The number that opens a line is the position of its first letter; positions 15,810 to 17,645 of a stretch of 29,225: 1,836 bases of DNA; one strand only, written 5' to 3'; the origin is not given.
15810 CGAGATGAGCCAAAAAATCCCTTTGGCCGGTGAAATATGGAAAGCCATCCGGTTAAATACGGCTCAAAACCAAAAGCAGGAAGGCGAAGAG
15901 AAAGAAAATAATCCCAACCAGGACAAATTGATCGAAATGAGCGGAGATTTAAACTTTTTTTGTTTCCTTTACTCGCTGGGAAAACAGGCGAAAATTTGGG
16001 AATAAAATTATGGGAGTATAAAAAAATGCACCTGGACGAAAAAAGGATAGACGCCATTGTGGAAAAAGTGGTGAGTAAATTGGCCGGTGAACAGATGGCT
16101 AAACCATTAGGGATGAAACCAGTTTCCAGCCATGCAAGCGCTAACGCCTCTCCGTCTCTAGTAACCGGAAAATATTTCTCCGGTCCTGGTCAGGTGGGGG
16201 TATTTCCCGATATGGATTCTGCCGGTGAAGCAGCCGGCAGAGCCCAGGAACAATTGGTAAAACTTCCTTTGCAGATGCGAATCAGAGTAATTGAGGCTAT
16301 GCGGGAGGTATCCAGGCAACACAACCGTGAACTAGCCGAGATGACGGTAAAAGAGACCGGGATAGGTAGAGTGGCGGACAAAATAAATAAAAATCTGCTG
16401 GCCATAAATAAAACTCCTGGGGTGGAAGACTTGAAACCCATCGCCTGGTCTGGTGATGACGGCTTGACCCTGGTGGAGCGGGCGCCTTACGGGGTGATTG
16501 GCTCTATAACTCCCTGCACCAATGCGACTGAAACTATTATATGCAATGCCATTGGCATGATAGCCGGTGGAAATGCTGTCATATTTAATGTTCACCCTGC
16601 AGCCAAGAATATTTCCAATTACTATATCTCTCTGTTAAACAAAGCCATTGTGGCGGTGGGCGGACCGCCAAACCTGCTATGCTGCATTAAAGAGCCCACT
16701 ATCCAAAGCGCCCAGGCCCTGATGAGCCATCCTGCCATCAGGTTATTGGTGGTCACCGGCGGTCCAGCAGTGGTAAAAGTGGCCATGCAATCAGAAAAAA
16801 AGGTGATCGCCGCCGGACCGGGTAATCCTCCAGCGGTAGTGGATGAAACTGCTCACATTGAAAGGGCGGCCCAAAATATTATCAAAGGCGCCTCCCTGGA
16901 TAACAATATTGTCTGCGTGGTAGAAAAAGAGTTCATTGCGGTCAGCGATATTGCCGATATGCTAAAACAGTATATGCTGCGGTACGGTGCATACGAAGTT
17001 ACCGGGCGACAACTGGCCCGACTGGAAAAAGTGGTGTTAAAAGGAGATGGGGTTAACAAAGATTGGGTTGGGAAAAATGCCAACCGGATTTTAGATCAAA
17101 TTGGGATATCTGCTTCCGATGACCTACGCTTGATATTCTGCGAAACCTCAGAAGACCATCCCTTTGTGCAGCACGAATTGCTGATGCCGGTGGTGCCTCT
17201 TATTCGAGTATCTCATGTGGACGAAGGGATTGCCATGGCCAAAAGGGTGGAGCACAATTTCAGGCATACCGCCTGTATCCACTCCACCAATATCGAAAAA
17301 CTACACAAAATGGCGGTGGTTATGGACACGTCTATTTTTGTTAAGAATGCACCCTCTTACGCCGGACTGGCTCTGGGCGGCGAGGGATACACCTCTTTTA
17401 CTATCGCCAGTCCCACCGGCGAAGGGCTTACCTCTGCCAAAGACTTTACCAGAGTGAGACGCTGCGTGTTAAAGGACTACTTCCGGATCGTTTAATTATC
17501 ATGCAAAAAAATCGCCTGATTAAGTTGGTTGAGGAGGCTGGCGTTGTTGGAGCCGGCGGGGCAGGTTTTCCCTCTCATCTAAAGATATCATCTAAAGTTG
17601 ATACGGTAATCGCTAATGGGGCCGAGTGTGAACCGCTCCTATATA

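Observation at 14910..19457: Minimal bacterial microcompartment operon lacking a signature enzyme, phosphotransacylase and alcohol dehydrogenase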

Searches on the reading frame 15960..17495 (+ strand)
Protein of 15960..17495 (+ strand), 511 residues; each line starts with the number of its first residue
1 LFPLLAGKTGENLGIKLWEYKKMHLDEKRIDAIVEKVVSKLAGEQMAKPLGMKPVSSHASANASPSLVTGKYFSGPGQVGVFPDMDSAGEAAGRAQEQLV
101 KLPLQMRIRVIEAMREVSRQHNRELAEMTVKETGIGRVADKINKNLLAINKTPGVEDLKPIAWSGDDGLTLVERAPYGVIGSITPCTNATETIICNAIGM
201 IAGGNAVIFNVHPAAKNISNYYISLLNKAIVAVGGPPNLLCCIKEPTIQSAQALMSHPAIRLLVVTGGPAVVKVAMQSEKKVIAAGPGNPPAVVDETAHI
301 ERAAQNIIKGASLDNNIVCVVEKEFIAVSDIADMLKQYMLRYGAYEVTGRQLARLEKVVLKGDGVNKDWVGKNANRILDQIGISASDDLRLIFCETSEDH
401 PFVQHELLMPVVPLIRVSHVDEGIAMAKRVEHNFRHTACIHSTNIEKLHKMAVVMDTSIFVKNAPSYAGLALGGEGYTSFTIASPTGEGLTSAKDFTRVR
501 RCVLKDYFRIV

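Call 4: search_protein_families(library=pfam, proteins=[window:15960-17495:+], max_evalue=0.01)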
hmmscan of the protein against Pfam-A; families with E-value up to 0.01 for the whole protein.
window:15960-17495:+ (511 aa): 1 family
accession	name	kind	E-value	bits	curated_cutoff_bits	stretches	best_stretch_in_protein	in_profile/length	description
PF00171.27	Aldedh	-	2.5e-32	112.5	23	2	84-337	30-287/461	Aldehyde dehydrogenase family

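Call 8: search_protein_families(library=ncbifam, proteins=[window:15960-17495:+], max_evalue=0.001)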
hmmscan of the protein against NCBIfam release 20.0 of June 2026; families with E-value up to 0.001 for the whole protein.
window:15960-17495:+ (511 aa): 33 families (the best 25 are shown)
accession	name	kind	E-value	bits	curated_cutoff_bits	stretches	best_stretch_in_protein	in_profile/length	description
NF011927.0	PRK15398.1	subfamily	1.2e-202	673.7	403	1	26-511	2-465/465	aldehyde dehydrogenase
NF010378.0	PRK13805.1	equivalog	4.5e-70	236.5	951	1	91-469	22-409/872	bifunctional acetaldehyde-CoA/alcohol dehydrogenase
TIGR02518.1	EutH_ACDH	equivalog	6.9e-60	203.3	620.1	1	91-478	16-407/488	acetaldehyde dehydrogenase (acetylating)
NF047625.1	AcylSulfactDhSauS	equivalog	1.8e-43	149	600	1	118-465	41-397/464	acylating sulfoacetaldehyde dehydrogenase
NF040648.1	lactal_redase_Meth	equivalog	4.4e-19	68.8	650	1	84-467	34-427/463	lactaldehyde dehydrogenase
NF042993.1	AlphKGSA_gudD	equivalog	2.3e-16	59.6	770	2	78-341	37-305/481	alpha-ketoglutaric semialdehyde dehydrogenase GucD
TIGR03250.1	PhnAcAld_DH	equivalog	1.2e-14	53.9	635.65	1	87-467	40-434/472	phosphonoacetaldehyde dehydrogenase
NF052305.1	DioxValDhHalo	equivalog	3e-13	49.5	750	1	84-336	44-301/483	2,5-dioxovalerate dehydrogenase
TIGR01804.1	BADH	equivalog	6.2e-12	44.7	668.6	1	84-338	36-295/467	betaine-aldehyde dehydrogenase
TIGR02299.1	HpaE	equivalog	9e-12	44.3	638.35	1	83-309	38-268/488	5-carboxymethyl-2-hydroxymuconate semialdehyde dehydrogenase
NF006992.0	PRK09457.1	subfamily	6.9e-11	41.5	514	1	84-325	38-283/487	succinylglutamate-semialdehyde dehydrogenase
NF040869.1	G3PDH_Arch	equivalog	7.9e-11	41.3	780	1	99-340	72-319/502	NADP-dependent glyceraldehyde-3-phosphate dehydrogenase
NF006916.0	PRK09407.1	equivalog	1.7e-10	40.2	521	1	80-338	53-317/526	succinic semialdehyde dehydrogenase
NF047626.1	SulfactDhSafD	equivalog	2.7e-10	39.9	700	1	95-458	35-409/454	sulfoacetaldehyde dehydrogenase SafD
TIGR01780.1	SSADH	subfamily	5.9e-10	38.6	646.35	1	167-463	108-413/448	succinate-semialdehyde dehydrogenase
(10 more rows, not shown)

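Call 11: find_homologous_proteins(query=window:16026-17495:+, max_evalue=1e-20)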
Query window:16026-17495:+ (489 aa): 8000 proteins with E <= 1e-20 among 8000 candidates; the best 120 are listed.
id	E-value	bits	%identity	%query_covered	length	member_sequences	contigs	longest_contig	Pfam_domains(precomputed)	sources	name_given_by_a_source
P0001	0.0e+0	1087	100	100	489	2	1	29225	PF00171.28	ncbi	-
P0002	9.6e-198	676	65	100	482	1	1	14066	PF00171.28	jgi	-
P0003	1.7e-197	675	65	100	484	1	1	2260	PF00171.28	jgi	jgi:acyl-CoA reductase-like NAD-dependent aldehyde dehydrogenase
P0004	8.6e-196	670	64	100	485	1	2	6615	PF00171.28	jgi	jgi:acyl-CoA reductase-like NAD-dependent aldehyde dehydrogenase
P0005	1.9e-194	665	63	100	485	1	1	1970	PF00171.28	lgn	-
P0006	5.2e-194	664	63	100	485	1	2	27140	PF00171.28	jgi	-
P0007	6.7e-193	660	62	100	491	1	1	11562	PF00171.28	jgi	-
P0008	1.5e-191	656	63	100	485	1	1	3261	PF00171.28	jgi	-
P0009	3.2e-191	655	63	100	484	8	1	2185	PF00171.28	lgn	-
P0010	8.2e-191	653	63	100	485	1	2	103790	PF00171.28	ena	-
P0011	1.2e-189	649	63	100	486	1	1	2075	PF00171.28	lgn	-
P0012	1.5e-189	649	61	100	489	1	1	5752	PF00171.28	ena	-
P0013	1.9e-189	649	62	100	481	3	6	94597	PF00171.28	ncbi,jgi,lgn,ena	-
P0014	1.4e-188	646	62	100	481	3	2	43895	PF00171.28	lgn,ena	-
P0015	1.8e-187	642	62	100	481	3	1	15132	PF00171.28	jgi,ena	-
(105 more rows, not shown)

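Call 12: find_encoding_contigs(protein=P0001, flank=10000, max_places=3)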
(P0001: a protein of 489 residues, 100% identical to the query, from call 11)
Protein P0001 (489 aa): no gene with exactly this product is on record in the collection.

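Call 13: find_encoding_contigs(protein=P0010, flank=10000, max_places=3)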
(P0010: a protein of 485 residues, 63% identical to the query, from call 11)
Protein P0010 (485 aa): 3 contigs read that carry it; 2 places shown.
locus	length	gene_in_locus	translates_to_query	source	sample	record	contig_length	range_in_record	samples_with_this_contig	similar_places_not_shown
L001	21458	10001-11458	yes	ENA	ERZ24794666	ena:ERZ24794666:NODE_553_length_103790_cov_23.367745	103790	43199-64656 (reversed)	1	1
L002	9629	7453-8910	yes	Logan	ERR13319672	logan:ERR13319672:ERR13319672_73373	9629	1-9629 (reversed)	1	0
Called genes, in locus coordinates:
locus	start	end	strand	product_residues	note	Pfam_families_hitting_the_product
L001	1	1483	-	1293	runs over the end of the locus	-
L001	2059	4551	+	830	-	PF00932:LTD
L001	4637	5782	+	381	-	PF02881:SRP54_N, PF13401:AAA_22 (faint), PF00448:SRP54, PF13604:AAA_30 (weak)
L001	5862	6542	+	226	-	-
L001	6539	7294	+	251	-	-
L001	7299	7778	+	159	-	PF14229:DUF4332, PF14520:HHH_5 (weak)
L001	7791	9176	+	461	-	-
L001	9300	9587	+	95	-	PF00936:BMC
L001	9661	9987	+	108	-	PF03319:EutN_CcmL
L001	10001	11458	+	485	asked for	PF00171:Aldedh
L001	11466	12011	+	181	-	PF00936:BMC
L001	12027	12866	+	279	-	-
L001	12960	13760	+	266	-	PF10502:Peptidase_S26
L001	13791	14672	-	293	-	PF01476:LysM (weak)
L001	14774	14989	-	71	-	PF02416:TatA_B_E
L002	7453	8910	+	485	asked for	PF00171:Aldedh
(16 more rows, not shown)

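Call 21: find_related_loci(query=window:16026-17495:+, collection=genome_contigs, flank=10000)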
Query window:16026-17495:+ (489 aa) in genome_contigs; peptide patterns used: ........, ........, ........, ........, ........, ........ (x = any residue, [..] = any of these).
357 stretches matched a pattern; 291 encode a relative of the query (tblastn E <= 1e-3); the best 80 are kept; 80 distinct loci.
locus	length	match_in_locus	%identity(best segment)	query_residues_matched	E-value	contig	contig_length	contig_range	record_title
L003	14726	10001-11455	63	1-489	0e+0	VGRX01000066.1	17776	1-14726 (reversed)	MAG: Deltaproteobacteria bacterium isolate K_DeepCast_100m_m2_324 K_DeepCast_100m_m2_324_Ga0194127_10004210, whole genom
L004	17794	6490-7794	68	55-489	0e+0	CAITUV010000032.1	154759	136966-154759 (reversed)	MAG: uncultured Myxococcales bacterium isolate LaPlata_bin-3248 genome assembly, contig: bin-3248:32/88, whole genome sh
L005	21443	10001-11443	62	1-489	0e+0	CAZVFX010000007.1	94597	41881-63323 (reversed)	MAG TPA_asm: uncultured Myxococcales bacterium isolate binchicken_co141_516 genome assembly, contig: NODE_759_length_945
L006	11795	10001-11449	62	1-489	0e+0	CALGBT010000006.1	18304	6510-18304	MAG TPA_asm: uncultured proteobacterium isolate ERR2206791_bin.31_CONCOCT_v1.1_MAG genome assembly, contig: ERZ890953.71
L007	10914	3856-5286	60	1-489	0e+0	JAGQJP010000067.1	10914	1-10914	MAG: Myxococcales bacterium isolate HKST-UBA33 k127_299487, whole genome shotgun sequence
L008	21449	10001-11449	60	1-489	0e+0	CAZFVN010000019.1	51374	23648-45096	MAG TPA_asm: uncultured Myxococcales bacterium isolate SRP077602_co5_559 genome assembly, contig: NODE_3128_length_51374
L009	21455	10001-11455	62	1-489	0e+0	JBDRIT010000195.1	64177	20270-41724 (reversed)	MAG: Pseudomonadota bacterium isolate MEGAHIT-group-1.599 k141_4153674, whole genome shotgun sequence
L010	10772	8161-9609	61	1-489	0e+0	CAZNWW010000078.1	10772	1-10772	MAG TPA_asm: uncultured Myxococcales bacterium isolate SRP308112_co1_178 genome assembly, contig: NODE_11455_length_1077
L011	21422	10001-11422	59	1-489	0e+0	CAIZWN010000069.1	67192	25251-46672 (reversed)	MAG: uncultured Myxococcales bacterium isolate Loc080925-8-8m_bin-466 genome assembly, contig: bin-466:69/84, whole geno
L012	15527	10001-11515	57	1-489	0e+0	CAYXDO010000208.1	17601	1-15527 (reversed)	MAG TPA_asm: uncultured Myxococcales bacterium isolate binchicken_co232_77 genome assembly, contig: NODE_6272_length_176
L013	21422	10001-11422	58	1-489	0e+0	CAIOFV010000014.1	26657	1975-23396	MAG: uncultured Myxococcales bacterium isolate MJ-time_bin-5834 genome assembly, contig: bin-5834:014/173, whole genome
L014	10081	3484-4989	58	1-489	1e-180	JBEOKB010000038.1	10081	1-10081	MAG: Siculibacillus sp. isolate mt_II.13 NODE_2340_length_10081_cov_9.154798, whole genome shotgun sequence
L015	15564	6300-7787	56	1-489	1e-177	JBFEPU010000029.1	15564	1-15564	MAG: Anaerolineae bacterium isolate Mix_mud05.2021.03.19 k141_799173_length_15564_cov_10.1843, whole genome shotgun sequ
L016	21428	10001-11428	57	1-489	4e-177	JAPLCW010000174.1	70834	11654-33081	MAG: Candidatus Auribacterota bacterium isolate LacPavin_0920_SED2_MAG_54_22 LacPavin_0920_SED2_scaffold_707546, whole g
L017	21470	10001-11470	57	2-489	1e-175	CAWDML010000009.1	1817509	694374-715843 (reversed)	MAG: uncultured delta proteobacterium isolate MFD04944.bin.2.99 genome assembly, contig: contig_31644, whole genome shot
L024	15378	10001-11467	57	1-489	2e-173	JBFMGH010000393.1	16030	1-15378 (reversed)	MAG: Cyanobacteriota bacterium isolate MAG292 MAG292_393, whole genome shotgun sequence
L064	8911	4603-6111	53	1-489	7e-163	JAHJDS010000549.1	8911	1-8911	MAG: Proteobacteria bacterium isolate Modern_marine.mb.69 Modern_marine.mb.69_k141_2522968, whole genome shotgun sequenc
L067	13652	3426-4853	55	1-489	1e-161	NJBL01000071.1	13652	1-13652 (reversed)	MAG: bacterium (candidate division B38) B3_B38 3880, whole genome shotgun sequence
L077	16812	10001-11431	53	1-489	3e-159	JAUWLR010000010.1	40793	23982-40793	MAG: Candidatus Eisenbacteria bacterium isolate CSMAG_2377 CSMAG_2377_k141_478373_length_40793_cov_11.9881, whole genome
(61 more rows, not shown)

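Call 23: list_cluster_members(proteins=[window:16026-17495:+, window:17501-18838:+, window:15703-16005:+, window:10305-11567:+, window:6660-8807:-, window:13359-14759:+, window:18903-19457:+, window:14910-15200:+, window:15254-15559:+, window:3848-5353:-])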
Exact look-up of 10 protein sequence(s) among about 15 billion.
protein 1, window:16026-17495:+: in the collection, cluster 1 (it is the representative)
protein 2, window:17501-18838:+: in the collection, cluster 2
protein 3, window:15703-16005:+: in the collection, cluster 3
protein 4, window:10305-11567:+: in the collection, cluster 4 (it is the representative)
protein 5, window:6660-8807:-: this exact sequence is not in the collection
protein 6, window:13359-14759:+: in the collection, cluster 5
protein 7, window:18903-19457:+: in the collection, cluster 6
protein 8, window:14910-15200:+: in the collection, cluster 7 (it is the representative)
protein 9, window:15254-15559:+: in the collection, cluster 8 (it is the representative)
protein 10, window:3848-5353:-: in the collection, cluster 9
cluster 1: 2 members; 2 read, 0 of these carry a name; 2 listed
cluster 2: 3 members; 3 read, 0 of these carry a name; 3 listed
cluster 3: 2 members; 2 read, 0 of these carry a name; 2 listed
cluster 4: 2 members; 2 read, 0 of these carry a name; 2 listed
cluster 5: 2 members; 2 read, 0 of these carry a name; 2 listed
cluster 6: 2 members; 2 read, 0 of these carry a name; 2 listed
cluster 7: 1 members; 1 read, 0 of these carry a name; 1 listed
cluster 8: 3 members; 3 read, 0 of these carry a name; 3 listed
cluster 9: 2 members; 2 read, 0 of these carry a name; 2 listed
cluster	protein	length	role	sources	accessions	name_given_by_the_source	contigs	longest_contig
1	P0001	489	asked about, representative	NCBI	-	-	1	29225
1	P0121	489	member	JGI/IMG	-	-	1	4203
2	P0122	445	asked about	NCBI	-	-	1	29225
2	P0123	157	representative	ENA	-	-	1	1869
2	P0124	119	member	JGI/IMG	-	-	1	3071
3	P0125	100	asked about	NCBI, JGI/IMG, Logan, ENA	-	-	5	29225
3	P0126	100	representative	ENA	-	-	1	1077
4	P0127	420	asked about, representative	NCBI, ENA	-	-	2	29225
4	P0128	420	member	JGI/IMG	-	-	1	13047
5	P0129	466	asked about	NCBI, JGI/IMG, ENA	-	-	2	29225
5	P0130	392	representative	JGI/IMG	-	-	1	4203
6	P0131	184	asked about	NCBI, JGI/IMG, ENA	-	-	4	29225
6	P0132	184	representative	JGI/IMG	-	-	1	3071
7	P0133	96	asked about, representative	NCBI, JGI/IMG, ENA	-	-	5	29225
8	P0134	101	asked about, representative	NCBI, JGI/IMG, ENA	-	-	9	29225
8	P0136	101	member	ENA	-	-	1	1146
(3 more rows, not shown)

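Call 28: find_encoding_contigs(protein=P0136, flank=10000, max_places=5)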
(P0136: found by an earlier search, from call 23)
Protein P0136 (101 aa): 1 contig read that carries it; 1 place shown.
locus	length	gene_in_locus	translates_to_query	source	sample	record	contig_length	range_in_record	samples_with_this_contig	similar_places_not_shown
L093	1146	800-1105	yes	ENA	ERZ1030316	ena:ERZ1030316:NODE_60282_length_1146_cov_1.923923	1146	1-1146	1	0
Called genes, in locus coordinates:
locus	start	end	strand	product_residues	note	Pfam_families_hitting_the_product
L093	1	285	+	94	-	?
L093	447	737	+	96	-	PF00936:BMC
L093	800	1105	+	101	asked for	PF03319:EutN_CcmL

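Call 38: search_protein_families(library=pfam, alignment_id=A1, max_evalue=0.00001)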
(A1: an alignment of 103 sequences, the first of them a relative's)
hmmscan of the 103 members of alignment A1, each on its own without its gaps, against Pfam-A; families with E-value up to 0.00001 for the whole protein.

A. member 1, L015:826-1299:+ (157 aa): 0 families

B. families by the number of members that match (of 103 scanned): 127 families (the first 25 are shown)
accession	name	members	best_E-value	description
PF00596.27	Aldolase_II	8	8.9e-49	Class II Aldolase and Adducin N-terminal domain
PF00936.24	BMC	7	1.3e-07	BMC domain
PF01791.15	DeoC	4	1.6e-19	DeoC/LacD family aldolase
PF16363.11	GDP_Man_Dehyd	3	1.9e-79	GDP-mannose 4,6 dehydratase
PF01370.27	Epimerase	3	5.8e-57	NAD dependent epimerase/dehydratase family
PF00535.33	Glycos_transf_2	3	3.2e-31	Glycosyl transferase family 2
PF01380.27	SIS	3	1.7e-21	SIS domain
PF13641.12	Glyco_tranf_2_3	3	2.4e-15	Glycosyltransferase like family 2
PF10111.15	Glyco_tranf_2_2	3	1.3e-12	Glycosyltransferase like family 2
PF02719.21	Polysacc_synt_2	3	1.8e-09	Polysaccharide biosynthesis protein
PF02502.23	LacAB_rpiB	2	6.3e-54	Ribose/Galactose Isomerase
PF00483.29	NTP_transferase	2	3.3e-42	Nucleotidyl transferase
PF02518.31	HATPase_c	2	2.3e-28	Histidine kinase-, DNA gyrase B-, and HSP90-like ATPase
PF00216.26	Bac_DNA_binding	2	8.1e-27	Bacterial DNA-binding protein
PF00528.27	BPD_transp_1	2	5.8e-22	Binding-protein-dependent transport system inner membrane component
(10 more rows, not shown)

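Call 52: search_protein_families(library=pfam, alignment_id=A2, max_evalue=0.00001)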
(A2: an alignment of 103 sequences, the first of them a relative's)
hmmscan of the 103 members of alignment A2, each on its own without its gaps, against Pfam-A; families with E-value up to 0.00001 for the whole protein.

A. member 1, L001:4637-5782:+ (381 aa): 3 families
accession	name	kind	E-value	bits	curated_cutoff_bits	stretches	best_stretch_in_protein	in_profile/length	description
PF00448.28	SRP54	-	9.9e-72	241.1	22.7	1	180-379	2-195/196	SRP54-type protein, GTPase domain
PF02881.24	SRP54_N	-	3.7e-09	37.1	22.4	1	97-159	2-74/75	SRP54-type protein, helical bundle domain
PF13604.12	AAA_30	-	3.7e-07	30.5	27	1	180-277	19-104/191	AAA domain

B. families by the number of members that match (of 103 scanned): 57 families (the first 25 are shown)
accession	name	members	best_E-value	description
PF13604.12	AAA_30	6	4.7e-08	AAA domain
PF00448.28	SRP54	5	2.4e-75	SRP54-type protein, GTPase domain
PF02881.24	SRP54_N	5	2.1e-10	SRP54-type protein, helical bundle domain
PF14229.12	DUF4332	4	7e-29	Domain of unknown function (DUF4332)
PF14532.12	Sigma54_activ_2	4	1.8e-18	Sigma-54 interaction domain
PF01476.26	LysM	4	5.2e-16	LysM domain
PF25601.1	AAA_lid_14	4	3e-14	AAA+ ATPase lid domain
PF02954.25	HTH_8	4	4.3e-14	Bacterial regulatory protein, Fis family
PF00158.32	Sigma54_activat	4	4.7e-14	Sigma-54 interaction domain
PF13401.12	AAA_22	4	7.5e-08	AAA domain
PF10502.14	Peptidase_S26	3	2.5e-11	Signal peptidase, peptidase S26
PF14520.12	HHH_5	3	6.7e-09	Helix-hairpin-helix domain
PF02915.23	Rubrerythrin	2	8.3e-24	Rubrerythrin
PF08308.17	PEGA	2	1.2e-08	PEGA domain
PF21349.2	RUBY_RBDX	2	1.7e-07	Rubrerythrin, rubredoxin-like domain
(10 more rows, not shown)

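Call 55: search_protein_families(library=pfam, proteins=[L016:14230-15003:+, L024:13933-15216:+, L067:7384-8157:+, L077:14181-14867:+, L015:10539-11306:+, L016:8472-9104:+, L064:3013-3639:+, L064:1889-2902:+, L016:15117-16103:+, L016:16213-17391:+], max_evalue=0.001)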
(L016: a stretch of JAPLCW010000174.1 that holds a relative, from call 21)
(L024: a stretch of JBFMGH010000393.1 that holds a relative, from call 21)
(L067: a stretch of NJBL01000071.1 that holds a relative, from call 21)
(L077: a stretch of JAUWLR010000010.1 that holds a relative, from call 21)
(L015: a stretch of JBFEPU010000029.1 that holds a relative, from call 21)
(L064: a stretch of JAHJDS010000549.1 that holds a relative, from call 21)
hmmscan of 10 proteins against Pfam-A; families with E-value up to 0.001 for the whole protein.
L016:14230-15003:+ (257 aa): 1 family
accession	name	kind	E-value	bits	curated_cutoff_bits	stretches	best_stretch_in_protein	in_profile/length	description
PF00596.27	Aldolase_II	-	4.9e-47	160.6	22.2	1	9-183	1-181/183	Class II Aldolase and Adducin N-terminal domain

L024:13933-15216:+ (427 aa): 2 families
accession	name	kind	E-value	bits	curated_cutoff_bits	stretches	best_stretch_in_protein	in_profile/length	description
PF00596.27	Aldolase_II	-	1.4e-35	123.3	22.2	1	10-185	2-182/183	Class II Aldolase and Adducin N-terminal domain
PF01791.15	DeoC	-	1.8e-17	64.1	23.8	1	206-414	3-225/229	DeoC/LacD family aldolase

L067:7384-8157:+ (257 aa): 1 family
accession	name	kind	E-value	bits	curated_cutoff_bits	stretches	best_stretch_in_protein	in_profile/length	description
PF00596.27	Aldolase_II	-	2.3e-43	148.7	22.2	1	9-183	1-181/183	Class II Aldolase and Adducin N-terminal domain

L077:14181-14867:+ (228 aa): 1 family
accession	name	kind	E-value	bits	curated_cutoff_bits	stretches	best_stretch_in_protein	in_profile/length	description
PF00596.27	Aldolase_II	-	7.5e-36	124.2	22.2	1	1-144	34-183/183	Class II Aldolase and Adducin N-terminal domain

L015:10539-11306:+ (255 aa): 1 family
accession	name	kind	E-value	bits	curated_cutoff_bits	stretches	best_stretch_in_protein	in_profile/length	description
PF00596.27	Aldolase_II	-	4.6e-46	157.5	22.2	1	1-180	3-183/183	Class II Aldolase and Adducin N-terminal domain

L016:8472-9104:+ (210 aa): 1 family
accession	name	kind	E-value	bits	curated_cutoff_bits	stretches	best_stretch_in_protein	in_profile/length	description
PF00936.24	BMC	-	7.8e-05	23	24.5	0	141-194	4-58/75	BMC domain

L064:3013-3639:+ (208 aa): 1 family
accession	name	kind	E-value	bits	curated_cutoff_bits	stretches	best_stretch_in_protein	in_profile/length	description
PF00936.24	BMC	-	9e-05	22.8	24.5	1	144-201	4-62/75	BMC domain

L064:1889-2902:+ (337 aa): 3 families
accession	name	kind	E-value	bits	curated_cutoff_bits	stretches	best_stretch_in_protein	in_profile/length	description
PF01380.27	SIS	-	4.9e-20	72.1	25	1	183-311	2-130/131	SIS domain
PF01418.23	HTH_6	-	5.2e-19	68.5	28.3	1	65-132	7-74/77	Helix-turn-helix domain, rpiR family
PF13580.11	SIS_2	-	0.00019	21.9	27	0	224-267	94-137/138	SIS domain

L016:15117-16103:+ (328 aa): 1 family
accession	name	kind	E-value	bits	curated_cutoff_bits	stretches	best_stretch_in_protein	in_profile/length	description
PF01061.29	ABC2_membrane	-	4.1e-16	59.6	26.9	1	81-288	3-210/211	ABC-2 type transporter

L016:16213-17391:+ (392 aa): 2 families
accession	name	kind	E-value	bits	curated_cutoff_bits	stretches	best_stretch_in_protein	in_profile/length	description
PF14524.12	Wzt_C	-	7.7e-27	94.5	30.4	1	252-384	3-142/143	Wzt C-terminal domain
PF00005.33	ABC_tran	-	7.2e-20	72.4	25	1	43-175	1-136/137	ABC transporter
